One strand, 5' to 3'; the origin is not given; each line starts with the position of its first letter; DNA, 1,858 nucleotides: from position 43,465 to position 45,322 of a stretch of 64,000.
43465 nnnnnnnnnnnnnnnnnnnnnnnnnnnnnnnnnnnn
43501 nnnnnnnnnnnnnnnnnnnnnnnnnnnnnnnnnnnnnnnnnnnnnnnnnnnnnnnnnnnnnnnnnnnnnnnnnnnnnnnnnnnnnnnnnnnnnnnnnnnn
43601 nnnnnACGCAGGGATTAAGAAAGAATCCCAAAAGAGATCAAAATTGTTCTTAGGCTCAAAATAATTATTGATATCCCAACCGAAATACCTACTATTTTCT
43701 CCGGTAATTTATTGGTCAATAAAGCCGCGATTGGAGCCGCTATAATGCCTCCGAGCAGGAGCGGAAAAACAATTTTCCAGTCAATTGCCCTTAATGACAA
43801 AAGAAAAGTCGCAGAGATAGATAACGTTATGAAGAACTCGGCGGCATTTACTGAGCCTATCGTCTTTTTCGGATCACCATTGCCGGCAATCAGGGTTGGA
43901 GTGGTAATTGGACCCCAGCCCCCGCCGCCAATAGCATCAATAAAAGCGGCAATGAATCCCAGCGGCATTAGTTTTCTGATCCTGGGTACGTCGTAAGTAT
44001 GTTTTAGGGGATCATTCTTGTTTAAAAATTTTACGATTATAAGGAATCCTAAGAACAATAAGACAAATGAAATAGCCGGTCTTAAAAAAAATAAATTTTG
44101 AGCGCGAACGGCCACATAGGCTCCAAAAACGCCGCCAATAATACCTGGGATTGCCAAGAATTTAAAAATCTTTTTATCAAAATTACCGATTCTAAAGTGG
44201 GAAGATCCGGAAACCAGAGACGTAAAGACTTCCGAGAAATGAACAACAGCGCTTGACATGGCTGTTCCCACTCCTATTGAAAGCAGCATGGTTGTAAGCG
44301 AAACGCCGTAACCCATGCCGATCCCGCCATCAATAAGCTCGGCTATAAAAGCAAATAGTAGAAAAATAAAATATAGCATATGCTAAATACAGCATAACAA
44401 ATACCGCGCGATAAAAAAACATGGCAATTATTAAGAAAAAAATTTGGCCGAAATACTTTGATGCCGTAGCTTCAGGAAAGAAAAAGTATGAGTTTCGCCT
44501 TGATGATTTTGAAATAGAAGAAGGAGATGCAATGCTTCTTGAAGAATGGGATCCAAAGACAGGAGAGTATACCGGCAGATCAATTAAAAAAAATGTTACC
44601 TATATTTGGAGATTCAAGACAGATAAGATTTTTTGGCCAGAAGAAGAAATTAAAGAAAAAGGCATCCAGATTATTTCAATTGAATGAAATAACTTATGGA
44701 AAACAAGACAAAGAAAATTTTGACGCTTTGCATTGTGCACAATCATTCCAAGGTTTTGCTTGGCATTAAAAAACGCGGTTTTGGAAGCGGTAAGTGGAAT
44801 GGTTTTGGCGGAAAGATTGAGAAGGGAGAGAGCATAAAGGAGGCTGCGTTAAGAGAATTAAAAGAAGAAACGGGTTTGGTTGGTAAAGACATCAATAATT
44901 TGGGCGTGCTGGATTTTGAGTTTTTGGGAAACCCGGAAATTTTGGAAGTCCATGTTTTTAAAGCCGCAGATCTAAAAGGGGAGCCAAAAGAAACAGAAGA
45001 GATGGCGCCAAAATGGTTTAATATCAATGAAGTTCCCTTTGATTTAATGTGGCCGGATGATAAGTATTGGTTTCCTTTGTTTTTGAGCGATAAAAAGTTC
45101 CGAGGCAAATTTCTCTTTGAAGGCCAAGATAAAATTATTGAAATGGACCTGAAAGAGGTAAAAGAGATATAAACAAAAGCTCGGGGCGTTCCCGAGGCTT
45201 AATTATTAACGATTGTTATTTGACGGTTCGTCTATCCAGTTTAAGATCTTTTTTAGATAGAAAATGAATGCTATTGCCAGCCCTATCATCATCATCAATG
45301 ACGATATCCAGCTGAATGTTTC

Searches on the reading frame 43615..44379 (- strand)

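Call 76: search_protein_families(library=pfam, proteins=[window:43615-44379:-], max_evalue=0.001)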
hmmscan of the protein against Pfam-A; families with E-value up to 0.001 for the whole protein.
window:43615-44379:- (254 aa): 1 family
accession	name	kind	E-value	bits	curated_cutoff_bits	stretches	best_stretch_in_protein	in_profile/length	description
PF01925.25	TauE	-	3.6e-37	128.7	32.6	1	7-244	2-236/237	Sulfite exporter TauE/SafE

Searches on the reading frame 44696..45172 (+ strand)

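Call 77: search_protein_families(library=pfam, proteins=[window:44696-45172:+], max_evalue=0.001)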
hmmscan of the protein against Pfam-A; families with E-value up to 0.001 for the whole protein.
window:44696-45172:+ (158 aa): 1 family
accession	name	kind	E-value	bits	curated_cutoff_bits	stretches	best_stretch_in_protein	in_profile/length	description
PF00293.34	NUDIX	-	2.8e-19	69.9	21.1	1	11-129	7-134/134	NUDIX domain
